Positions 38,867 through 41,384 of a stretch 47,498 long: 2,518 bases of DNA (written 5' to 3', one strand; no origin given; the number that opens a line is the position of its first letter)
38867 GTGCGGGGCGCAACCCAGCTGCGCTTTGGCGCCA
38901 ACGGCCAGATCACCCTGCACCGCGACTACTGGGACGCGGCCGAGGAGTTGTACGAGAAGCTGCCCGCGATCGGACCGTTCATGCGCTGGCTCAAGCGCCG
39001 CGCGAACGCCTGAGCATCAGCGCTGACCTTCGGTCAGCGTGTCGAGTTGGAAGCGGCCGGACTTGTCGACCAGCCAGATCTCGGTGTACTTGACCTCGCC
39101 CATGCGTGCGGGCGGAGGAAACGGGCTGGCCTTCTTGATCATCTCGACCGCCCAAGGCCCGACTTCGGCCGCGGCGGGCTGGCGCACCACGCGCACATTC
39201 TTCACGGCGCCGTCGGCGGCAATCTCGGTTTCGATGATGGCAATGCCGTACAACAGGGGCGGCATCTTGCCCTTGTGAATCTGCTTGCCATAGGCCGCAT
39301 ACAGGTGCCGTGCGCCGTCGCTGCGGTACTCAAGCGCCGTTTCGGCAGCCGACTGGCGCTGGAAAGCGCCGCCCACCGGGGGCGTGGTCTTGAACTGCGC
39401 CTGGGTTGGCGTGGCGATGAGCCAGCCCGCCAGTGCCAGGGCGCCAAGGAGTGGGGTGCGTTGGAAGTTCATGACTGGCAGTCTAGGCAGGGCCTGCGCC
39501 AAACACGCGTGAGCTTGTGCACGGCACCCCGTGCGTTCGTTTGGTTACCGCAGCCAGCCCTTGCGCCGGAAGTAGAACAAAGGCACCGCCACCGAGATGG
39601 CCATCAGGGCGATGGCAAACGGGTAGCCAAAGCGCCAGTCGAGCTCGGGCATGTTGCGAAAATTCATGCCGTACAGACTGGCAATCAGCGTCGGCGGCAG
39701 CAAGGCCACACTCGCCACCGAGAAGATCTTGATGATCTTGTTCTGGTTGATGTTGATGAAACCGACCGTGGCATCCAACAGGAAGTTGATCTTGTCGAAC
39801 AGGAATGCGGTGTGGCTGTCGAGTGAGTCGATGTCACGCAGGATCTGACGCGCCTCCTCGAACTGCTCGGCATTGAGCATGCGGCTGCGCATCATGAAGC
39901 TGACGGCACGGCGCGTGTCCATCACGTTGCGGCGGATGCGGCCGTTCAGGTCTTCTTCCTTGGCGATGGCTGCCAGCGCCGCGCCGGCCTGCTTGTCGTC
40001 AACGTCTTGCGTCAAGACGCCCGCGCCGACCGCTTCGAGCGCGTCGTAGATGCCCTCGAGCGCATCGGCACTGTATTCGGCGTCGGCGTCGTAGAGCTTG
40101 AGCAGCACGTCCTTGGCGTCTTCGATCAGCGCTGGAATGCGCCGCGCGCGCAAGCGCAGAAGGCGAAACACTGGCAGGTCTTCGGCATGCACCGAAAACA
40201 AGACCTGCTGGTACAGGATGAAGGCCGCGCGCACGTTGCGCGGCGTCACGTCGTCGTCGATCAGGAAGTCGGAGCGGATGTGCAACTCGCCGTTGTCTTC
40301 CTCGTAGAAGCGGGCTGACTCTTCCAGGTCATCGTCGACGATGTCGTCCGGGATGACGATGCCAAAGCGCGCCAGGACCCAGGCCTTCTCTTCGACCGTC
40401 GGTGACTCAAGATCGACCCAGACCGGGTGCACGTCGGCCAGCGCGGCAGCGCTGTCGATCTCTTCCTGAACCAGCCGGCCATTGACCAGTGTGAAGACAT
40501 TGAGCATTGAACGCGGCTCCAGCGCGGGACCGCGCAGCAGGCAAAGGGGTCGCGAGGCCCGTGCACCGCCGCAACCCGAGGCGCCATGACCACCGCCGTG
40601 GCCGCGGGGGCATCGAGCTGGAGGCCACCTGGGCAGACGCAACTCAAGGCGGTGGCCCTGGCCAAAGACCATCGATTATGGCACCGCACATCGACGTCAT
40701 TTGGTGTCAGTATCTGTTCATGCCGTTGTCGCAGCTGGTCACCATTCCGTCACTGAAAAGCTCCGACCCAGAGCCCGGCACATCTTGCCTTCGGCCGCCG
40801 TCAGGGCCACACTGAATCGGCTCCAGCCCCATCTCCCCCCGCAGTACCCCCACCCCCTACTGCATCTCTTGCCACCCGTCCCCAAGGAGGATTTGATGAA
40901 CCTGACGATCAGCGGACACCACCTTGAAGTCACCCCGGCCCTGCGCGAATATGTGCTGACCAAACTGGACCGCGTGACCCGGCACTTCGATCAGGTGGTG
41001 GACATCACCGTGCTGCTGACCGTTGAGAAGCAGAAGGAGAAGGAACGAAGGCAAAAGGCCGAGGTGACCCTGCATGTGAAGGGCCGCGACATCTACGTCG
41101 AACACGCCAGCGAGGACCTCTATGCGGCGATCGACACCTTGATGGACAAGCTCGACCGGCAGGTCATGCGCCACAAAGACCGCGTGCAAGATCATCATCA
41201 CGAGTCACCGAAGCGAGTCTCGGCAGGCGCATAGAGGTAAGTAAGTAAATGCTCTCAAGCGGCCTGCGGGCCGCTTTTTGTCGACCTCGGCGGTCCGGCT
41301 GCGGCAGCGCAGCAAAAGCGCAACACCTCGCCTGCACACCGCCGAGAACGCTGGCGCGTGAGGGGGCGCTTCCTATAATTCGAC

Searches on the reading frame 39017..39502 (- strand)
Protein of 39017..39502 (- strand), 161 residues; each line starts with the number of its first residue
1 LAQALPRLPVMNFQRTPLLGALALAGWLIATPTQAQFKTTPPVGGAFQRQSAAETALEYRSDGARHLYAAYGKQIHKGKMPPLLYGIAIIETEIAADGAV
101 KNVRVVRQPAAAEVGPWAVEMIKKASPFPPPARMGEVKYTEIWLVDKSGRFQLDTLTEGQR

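Call 26: search_protein_families(library=pfam, proteins=[window:39017-39502:-])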
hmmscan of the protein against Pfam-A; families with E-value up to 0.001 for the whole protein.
window:39017-39502:- (161 aa): 1 family
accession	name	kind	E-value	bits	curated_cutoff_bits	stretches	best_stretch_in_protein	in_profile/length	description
PF03544.19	TonB_C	-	0.00074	20.4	24.6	0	86-139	16-68/79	Gram-negative bacterial TonB protein C-terminal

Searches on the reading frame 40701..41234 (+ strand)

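Call 26: search_protein_families(library=pfam, proteins=[window:40701-41234:+])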
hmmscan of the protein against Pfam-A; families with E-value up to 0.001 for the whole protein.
window:40701-41234:+ (177 aa): 1 family
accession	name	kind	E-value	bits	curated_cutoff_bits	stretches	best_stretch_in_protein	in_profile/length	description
PF02482.25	Ribosomal_S30AE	-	5.6e-25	88.3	23.7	1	69-162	2-87/88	Sigma 54 modulation protein / S30EA ribosomal protein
